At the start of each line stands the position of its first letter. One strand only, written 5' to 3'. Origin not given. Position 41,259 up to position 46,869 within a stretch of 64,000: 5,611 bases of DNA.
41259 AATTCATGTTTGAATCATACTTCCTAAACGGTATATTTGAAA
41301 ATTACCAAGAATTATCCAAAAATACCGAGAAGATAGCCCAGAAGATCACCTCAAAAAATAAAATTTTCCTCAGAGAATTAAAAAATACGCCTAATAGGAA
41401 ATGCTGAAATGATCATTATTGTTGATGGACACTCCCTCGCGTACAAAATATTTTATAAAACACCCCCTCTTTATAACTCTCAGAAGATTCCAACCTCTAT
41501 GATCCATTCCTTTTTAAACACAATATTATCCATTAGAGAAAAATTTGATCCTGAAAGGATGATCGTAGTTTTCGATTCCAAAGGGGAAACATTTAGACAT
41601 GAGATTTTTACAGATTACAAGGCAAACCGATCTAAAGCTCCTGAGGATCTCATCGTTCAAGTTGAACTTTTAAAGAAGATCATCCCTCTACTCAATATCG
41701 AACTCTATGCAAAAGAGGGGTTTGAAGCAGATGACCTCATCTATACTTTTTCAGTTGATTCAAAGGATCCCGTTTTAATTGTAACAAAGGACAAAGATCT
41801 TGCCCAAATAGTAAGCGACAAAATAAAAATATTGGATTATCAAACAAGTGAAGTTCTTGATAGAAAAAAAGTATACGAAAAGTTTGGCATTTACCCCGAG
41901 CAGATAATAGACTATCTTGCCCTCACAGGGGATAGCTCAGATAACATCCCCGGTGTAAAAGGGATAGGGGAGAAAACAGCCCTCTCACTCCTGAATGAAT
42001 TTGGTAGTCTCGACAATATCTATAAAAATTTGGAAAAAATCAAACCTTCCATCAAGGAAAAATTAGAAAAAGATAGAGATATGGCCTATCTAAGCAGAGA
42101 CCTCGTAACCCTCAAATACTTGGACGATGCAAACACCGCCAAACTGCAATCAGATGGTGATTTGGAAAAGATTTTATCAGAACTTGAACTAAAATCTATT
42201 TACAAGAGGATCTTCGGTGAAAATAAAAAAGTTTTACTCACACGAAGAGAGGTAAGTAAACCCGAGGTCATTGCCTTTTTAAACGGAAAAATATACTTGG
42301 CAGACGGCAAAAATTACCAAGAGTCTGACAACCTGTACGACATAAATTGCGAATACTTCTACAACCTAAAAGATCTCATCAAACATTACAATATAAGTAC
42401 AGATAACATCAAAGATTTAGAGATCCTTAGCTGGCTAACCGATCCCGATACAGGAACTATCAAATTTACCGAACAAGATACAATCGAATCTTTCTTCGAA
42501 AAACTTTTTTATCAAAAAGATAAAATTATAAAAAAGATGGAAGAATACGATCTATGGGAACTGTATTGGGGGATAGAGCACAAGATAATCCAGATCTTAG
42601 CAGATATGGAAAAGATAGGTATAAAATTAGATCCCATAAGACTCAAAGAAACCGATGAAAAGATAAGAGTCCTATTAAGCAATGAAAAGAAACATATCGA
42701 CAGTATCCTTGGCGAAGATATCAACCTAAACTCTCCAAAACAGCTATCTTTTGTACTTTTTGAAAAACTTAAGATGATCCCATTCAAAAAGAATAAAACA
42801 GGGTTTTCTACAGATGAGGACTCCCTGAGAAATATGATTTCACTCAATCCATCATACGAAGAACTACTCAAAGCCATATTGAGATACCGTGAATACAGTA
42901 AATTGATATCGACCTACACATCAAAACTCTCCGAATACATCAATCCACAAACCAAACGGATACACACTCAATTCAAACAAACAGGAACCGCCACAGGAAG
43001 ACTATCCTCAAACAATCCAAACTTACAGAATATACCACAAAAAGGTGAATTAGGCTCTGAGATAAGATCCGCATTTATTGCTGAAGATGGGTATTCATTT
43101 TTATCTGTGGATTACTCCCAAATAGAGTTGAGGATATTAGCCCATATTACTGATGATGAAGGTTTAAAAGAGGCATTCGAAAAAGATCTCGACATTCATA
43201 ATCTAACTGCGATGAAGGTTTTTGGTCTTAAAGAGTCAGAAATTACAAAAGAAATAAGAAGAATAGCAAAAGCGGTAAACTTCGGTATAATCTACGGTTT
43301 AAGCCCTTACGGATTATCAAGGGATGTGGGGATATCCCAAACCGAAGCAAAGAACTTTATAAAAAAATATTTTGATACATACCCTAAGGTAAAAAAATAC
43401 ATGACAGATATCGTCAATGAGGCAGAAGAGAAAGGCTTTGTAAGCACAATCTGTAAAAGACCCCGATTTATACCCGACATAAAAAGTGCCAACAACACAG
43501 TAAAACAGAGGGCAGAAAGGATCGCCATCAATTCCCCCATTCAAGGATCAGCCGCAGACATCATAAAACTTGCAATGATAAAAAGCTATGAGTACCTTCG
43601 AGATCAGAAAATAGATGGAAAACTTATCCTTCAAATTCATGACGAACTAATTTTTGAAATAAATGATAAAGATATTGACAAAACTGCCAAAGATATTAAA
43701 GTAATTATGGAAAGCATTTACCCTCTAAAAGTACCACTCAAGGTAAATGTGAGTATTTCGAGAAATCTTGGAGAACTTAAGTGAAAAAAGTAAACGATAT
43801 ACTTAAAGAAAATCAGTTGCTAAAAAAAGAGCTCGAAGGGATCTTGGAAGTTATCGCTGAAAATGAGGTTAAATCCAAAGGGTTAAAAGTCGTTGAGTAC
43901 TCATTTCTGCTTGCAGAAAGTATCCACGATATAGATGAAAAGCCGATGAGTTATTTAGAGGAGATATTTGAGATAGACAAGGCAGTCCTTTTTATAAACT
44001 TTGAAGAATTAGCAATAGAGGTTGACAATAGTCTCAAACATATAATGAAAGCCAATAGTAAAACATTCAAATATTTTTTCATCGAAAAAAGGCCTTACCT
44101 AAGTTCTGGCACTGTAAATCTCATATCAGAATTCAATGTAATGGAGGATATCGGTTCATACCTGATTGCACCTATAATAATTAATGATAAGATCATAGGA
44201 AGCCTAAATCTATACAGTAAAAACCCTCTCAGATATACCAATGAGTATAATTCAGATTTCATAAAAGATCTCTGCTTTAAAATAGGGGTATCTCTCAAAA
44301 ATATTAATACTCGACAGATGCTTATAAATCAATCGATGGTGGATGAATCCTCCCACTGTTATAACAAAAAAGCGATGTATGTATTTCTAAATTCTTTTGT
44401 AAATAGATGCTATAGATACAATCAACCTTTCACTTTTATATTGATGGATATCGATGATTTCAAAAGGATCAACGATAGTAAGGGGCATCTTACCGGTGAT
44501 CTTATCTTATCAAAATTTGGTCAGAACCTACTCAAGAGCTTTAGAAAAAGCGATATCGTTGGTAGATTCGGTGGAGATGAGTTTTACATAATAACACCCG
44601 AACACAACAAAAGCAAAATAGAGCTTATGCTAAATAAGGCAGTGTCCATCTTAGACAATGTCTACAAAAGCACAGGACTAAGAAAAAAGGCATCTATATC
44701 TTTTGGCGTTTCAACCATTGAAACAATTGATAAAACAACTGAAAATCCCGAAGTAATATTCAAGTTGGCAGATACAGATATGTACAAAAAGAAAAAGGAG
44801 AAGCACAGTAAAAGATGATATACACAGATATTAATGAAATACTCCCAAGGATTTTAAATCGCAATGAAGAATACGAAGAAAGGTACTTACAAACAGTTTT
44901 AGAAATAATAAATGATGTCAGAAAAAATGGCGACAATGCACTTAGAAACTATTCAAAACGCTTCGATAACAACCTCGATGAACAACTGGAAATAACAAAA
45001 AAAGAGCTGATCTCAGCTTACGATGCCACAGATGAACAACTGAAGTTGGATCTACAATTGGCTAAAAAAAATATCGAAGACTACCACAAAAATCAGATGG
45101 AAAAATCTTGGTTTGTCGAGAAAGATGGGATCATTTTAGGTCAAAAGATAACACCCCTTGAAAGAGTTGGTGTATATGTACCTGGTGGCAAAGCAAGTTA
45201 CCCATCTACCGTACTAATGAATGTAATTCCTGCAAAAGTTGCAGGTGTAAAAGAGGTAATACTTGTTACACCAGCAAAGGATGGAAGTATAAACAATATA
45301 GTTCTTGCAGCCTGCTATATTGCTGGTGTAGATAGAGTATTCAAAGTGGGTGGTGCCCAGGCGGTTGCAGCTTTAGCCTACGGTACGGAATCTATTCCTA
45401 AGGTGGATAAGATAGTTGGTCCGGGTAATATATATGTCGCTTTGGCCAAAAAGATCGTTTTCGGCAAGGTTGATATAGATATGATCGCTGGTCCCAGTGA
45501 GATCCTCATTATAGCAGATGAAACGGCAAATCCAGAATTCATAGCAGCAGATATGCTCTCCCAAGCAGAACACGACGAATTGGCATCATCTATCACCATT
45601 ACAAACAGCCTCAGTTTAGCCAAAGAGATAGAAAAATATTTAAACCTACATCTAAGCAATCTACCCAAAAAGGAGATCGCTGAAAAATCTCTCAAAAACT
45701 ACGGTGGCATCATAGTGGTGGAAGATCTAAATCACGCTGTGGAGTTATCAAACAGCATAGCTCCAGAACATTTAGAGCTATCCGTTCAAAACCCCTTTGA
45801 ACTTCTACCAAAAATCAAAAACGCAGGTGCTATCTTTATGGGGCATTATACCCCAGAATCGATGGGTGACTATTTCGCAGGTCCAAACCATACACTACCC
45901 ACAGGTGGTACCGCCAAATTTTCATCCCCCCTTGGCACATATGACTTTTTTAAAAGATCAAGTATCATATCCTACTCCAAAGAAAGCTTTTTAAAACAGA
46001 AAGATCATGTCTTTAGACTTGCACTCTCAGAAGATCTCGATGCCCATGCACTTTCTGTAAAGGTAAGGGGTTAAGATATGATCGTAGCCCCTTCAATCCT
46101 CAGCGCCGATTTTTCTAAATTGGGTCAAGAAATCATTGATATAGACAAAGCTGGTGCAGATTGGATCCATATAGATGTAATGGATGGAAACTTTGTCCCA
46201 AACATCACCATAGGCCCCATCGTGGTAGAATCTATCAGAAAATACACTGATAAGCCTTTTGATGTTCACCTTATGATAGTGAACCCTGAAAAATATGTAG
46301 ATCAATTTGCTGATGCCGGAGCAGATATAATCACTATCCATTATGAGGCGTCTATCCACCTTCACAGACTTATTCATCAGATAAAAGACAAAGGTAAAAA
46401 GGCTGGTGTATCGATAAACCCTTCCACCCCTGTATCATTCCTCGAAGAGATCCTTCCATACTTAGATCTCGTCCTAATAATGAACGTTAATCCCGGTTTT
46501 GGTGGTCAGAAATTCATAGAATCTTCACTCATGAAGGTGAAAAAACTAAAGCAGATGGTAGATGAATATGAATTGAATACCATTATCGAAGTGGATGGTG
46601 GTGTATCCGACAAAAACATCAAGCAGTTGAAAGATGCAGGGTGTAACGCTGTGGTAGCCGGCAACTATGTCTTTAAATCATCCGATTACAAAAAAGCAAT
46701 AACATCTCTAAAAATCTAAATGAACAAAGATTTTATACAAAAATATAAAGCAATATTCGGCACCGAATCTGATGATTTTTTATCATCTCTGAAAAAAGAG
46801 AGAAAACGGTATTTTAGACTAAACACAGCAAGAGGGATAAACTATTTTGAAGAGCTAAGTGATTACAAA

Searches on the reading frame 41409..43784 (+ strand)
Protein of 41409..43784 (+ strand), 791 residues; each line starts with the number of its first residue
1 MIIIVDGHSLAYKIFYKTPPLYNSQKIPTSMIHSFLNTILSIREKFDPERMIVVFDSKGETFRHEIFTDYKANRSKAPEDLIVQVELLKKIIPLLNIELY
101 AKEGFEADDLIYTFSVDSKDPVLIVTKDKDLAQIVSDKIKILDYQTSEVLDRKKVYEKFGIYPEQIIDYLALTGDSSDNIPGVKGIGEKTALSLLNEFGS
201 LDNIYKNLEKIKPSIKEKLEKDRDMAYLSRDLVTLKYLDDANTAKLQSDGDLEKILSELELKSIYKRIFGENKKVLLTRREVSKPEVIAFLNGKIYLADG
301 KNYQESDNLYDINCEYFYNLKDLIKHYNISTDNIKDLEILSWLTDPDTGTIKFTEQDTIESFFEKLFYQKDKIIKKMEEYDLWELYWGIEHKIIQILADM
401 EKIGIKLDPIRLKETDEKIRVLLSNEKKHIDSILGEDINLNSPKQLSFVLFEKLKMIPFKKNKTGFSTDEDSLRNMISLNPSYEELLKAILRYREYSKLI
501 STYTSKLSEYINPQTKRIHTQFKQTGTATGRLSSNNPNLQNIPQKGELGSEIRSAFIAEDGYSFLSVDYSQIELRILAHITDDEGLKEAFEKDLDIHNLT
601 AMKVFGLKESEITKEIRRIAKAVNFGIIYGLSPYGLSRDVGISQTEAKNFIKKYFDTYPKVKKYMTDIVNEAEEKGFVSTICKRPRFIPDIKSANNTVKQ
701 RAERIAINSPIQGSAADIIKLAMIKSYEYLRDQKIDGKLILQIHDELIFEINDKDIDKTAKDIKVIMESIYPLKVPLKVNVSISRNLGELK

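Call 33: search_protein_families(library=pfam, proteins=[window:41409-43784:+], max_evalue=0.00001)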
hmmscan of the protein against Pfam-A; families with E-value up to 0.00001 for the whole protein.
window:41409-43784:+ (791 aa): 3 families
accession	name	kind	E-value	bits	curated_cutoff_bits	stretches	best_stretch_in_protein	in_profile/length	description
PF00476.26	DNA_pol_A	-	2.5e-147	491.2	34.3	1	412-788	4-380/381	DNA polymerase family A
PF02739.22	5_3_exonuc_N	-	1.4e-48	165.2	34.3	1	2-160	2-164/164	5'-3' exonuclease, N-terminal resolvase-like domain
PF01367.25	5_3_exonuc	-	9.7e-32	109.8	40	1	162-236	2-77/97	5'-3' exonuclease, C-terminal SAM fold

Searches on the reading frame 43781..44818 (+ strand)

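Call 33: search_protein_families(library=pfam, proteins=[window:43781-44818:+], max_evalue=0.00001)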
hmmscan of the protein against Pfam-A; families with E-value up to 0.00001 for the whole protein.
window:43781-44818:+ (345 aa): 1 family
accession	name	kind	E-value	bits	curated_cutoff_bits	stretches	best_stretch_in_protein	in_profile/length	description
PF00990.26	GGDEF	-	1.5e-34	119.5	23.8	1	186-342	2-159/161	Diguanylate cyclase, GGDEF domain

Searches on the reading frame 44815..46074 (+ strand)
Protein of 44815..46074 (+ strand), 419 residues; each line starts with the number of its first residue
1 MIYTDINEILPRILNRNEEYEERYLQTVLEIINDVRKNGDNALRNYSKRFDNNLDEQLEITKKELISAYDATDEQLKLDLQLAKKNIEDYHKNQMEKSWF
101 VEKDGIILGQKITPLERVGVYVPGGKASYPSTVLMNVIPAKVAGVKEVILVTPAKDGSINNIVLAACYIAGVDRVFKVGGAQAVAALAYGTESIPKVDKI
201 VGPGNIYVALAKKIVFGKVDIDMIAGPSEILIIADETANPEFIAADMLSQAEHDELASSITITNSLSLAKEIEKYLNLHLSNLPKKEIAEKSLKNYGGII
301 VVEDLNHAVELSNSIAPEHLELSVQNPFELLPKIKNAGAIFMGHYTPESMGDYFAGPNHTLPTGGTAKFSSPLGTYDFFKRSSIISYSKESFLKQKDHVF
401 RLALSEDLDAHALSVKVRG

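Call 33: search_protein_families(library=pfam, proteins=[window:44815-46074:+], max_evalue=0.00001)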
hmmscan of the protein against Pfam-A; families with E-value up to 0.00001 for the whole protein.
window:44815-46074:+ (419 aa): 1 family
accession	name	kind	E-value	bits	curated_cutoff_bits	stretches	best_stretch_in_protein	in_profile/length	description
PF00815.25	Histidinol_dh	-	5e-178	592.7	27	1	15-418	2-410/411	Histidinol dehydrogenase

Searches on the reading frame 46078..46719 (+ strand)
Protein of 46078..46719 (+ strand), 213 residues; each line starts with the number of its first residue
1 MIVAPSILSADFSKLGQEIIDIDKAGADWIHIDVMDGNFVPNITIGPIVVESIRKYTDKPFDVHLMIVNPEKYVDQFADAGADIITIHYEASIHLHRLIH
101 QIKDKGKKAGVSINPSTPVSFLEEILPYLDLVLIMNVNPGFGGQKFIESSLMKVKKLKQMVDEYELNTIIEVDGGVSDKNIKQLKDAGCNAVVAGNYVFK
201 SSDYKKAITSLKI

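Call 32: search_protein_families(library=pfam, proteins=[window:46078-46719:+], max_evalue=0.001)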
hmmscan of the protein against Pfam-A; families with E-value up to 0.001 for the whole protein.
window:46078-46719:+ (213 aa): 2 families
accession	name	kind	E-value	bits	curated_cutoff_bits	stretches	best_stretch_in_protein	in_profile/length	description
PF00834.25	Ribul_P_3_epim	-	3.5e-85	284.8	21.1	1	3-199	2-198/198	Ribulose-phosphate 3 epimerase family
PF01729.25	QRPTase_C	-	8e-06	26.1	23.1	0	152-196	112-156/169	Quinolinate phosphoribosyl transferase, C-terminal domain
